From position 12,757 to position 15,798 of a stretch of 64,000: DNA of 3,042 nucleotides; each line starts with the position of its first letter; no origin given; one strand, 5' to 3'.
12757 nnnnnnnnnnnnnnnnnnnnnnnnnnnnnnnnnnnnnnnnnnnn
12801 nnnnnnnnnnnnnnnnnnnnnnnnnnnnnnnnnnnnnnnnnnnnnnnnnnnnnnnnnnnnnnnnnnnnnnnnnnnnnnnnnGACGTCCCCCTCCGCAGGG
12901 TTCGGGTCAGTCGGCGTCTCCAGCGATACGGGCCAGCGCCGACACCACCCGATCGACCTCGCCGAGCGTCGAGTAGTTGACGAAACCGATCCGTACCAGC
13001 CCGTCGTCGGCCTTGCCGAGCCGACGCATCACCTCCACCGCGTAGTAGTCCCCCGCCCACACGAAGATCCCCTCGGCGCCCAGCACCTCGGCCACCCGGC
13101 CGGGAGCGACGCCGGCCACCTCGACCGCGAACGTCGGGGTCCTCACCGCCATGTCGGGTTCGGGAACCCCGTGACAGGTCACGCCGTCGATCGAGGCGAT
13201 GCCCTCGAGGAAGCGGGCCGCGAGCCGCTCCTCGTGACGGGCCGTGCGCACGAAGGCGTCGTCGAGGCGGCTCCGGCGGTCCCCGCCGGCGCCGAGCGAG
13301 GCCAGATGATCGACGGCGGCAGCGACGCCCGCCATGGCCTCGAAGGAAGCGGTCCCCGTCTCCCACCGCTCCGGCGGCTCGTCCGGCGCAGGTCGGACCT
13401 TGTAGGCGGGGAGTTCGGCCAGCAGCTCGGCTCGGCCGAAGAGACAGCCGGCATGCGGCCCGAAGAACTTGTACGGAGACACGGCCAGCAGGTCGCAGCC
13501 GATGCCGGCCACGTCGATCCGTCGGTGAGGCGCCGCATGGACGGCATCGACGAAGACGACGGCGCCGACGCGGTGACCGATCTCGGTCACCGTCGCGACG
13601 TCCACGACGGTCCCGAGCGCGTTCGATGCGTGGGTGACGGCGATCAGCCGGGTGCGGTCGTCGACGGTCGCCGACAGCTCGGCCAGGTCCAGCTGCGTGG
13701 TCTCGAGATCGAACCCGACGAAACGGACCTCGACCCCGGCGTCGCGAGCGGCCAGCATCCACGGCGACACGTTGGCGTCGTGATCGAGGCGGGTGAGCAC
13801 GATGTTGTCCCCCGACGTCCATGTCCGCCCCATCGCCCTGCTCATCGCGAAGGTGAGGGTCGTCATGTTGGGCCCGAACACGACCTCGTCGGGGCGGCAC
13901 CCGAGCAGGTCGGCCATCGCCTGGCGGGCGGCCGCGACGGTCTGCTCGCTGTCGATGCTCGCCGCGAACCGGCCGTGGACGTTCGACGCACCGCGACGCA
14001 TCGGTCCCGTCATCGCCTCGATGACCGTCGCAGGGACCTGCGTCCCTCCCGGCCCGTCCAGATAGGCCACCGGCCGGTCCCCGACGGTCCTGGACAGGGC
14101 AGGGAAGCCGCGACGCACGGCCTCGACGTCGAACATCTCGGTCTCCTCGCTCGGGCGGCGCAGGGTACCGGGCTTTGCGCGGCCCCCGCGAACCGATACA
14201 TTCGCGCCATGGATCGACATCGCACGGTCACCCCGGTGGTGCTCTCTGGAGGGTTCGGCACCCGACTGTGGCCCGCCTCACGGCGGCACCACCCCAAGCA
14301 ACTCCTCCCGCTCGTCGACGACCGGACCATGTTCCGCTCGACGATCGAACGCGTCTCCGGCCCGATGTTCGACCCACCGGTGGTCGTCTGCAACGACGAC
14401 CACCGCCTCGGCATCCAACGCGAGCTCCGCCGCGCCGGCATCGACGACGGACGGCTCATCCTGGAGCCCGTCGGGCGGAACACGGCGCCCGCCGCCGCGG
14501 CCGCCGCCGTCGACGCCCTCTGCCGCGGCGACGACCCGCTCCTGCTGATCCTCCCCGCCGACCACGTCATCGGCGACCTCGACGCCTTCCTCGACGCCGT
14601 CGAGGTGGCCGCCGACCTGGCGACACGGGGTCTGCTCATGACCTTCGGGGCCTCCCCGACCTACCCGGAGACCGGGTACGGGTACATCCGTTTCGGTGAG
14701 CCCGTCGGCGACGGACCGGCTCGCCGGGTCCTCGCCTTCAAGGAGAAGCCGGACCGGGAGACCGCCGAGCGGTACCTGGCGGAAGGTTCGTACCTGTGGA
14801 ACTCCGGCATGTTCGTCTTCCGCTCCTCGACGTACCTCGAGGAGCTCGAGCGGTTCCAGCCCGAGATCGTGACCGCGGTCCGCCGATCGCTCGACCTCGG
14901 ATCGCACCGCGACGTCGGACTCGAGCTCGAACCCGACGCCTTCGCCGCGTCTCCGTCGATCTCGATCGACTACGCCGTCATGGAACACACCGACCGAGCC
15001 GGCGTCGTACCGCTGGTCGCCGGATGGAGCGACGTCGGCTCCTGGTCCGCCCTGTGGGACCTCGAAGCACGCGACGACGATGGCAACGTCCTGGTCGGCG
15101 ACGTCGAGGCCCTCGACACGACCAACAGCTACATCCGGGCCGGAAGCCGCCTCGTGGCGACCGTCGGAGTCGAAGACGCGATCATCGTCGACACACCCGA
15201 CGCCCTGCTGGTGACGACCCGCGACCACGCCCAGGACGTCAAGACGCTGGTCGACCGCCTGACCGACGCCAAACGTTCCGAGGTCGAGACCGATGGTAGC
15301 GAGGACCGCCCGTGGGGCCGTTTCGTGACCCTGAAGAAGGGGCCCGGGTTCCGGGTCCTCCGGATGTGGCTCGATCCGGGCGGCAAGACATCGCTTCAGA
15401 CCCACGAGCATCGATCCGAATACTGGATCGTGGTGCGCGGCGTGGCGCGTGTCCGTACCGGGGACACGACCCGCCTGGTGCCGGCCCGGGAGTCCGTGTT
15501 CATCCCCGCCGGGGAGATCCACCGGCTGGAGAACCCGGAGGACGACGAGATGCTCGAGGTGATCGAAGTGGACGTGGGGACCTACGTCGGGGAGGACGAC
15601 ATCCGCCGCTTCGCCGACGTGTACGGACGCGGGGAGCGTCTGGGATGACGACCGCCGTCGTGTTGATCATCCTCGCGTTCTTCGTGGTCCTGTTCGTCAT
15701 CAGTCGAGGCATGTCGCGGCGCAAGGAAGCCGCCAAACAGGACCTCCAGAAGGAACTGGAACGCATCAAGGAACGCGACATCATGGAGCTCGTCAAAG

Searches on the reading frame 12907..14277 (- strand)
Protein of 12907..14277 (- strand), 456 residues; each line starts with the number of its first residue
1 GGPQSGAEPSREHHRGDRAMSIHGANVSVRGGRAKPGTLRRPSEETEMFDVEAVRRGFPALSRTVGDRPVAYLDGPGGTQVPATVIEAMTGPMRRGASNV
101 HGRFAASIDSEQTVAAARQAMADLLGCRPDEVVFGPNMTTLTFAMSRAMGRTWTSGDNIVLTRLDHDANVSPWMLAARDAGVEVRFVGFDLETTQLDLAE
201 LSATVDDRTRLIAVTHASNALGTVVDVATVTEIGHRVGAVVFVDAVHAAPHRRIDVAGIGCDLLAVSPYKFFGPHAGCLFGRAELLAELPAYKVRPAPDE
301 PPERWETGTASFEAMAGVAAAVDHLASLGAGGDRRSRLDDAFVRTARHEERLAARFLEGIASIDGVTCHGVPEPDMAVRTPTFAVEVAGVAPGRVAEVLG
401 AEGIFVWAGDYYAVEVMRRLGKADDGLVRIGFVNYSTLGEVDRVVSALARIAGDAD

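Call 14: search_protein_families(library=pfam, proteins=[window:12907-14277:-], max_evalue=0.00001)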
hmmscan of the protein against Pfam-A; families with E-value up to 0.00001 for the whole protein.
window:12907-14277:- (456 aa): 4 families
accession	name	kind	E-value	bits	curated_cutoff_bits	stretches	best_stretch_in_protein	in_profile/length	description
PF00266.25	Aminotran_5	-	3.5e-60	204.4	21.5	1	72-444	2-371/371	Aminotransferase class-V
PF01053.26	Cys_Met_Meta_PP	-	1.3e-08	34.3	27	1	144-281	79-209/381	Cys/Met metabolism PLP-dependent enzyme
PF00155.27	Aminotran_1_2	-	2.2e-08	34.1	19.7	1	113-249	43-190/361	Aminotransferase class I and II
PF01041.23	DegT_DnrJ_EryC1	-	9.3e-07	28.8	19.8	1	156-249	64-150/360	DegT/DnrJ/EryC1/StrS aminotransferase family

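Call 37: search_protein_families(library=ncbifam, proteins=[window:12907-14277:-], max_evalue=1e-20)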
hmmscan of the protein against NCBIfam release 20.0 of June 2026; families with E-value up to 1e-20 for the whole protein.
window:12907-14277:- (456 aa): 9 families
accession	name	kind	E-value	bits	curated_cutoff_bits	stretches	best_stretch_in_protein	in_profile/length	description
TIGR01976.1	am_tr_V_VC1184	hypoth_equivalog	3.5e-139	464.5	352.35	1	49-448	1-401/401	cysteine desulfurase-like protein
TIGR01979.1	sufS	subfamily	1e-63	215.6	475.1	1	53-451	2-398/403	SufS family cysteine desulfurase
NF041166.1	f2_encap_cargo1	exception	8.2e-63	213.5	800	1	38-451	214-623/623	family 2A encapsulin nanocompartment cargo protein cysteine desulfurase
NF006791.0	PRK09295.1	equivalog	2.6e-53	181.6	661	1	49-451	3-401/406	cysteine desulfurase SufS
NF008126.0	PRK10874.1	equivalog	9.4e-40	136.9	607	1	48-450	3-394/401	cysteine desulfurase CsdA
TIGR03392.1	FeS_syn_CsdA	equivalog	4.5e-39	134.7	493.6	1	49-449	1-390/398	cysteine desulfurase CsdA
TIGR01977.1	am_tr_V_EF2568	hypoth_equivalog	4.1e-32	111.6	377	1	82-451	13-376/376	cysteine desulfurase family protein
TIGR03402.1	FeS_nifS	equivalog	5.9e-27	94.4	530.75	1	72-282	2-211/379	cysteine desulfurase NifS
NF040779.1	Sec_lyase_SclA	exception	1.8e-26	93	525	0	82-270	13-198/378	selenocysteine lyase SclA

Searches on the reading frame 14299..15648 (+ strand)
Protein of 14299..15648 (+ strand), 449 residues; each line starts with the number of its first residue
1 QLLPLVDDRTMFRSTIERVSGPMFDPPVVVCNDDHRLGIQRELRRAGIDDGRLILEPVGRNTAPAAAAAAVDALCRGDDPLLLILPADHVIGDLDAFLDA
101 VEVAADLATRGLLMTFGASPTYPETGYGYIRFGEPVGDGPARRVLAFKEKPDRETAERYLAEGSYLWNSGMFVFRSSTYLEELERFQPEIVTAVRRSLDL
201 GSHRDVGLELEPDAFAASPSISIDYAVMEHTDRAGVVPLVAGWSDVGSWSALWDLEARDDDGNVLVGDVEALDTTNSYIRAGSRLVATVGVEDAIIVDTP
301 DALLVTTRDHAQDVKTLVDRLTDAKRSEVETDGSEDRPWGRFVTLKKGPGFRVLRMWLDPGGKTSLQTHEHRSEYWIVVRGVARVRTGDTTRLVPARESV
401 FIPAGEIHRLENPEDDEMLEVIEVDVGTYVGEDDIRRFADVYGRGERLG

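Call 19: search_protein_families(library=pfam, proteins=[window:14299-15648:+], max_evalue=0.00001)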
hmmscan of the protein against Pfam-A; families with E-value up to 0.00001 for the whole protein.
window:14299-15648:+ (449 aa): 4 families
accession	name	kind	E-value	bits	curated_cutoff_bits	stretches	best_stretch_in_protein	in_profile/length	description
PF00483.29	NTP_transferase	-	1.2e-40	140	21.2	1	1-259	23-242/245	Nucleotidyl transferase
PF01050.24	MannoseP_isomer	-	5e-32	111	23.6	1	326-440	3-116/116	Mannose-6-phosphate isomerase C-terminal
PF22640.1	ManC_GMP_beta-helix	-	2.3e-17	63.1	27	1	271-321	5-55/55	MannoseP isomerase/GMP-like beta-helix domain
PF07883.17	Cupin_2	-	6.1e-11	42.3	27.2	1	357-422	4-67/70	Cupin domain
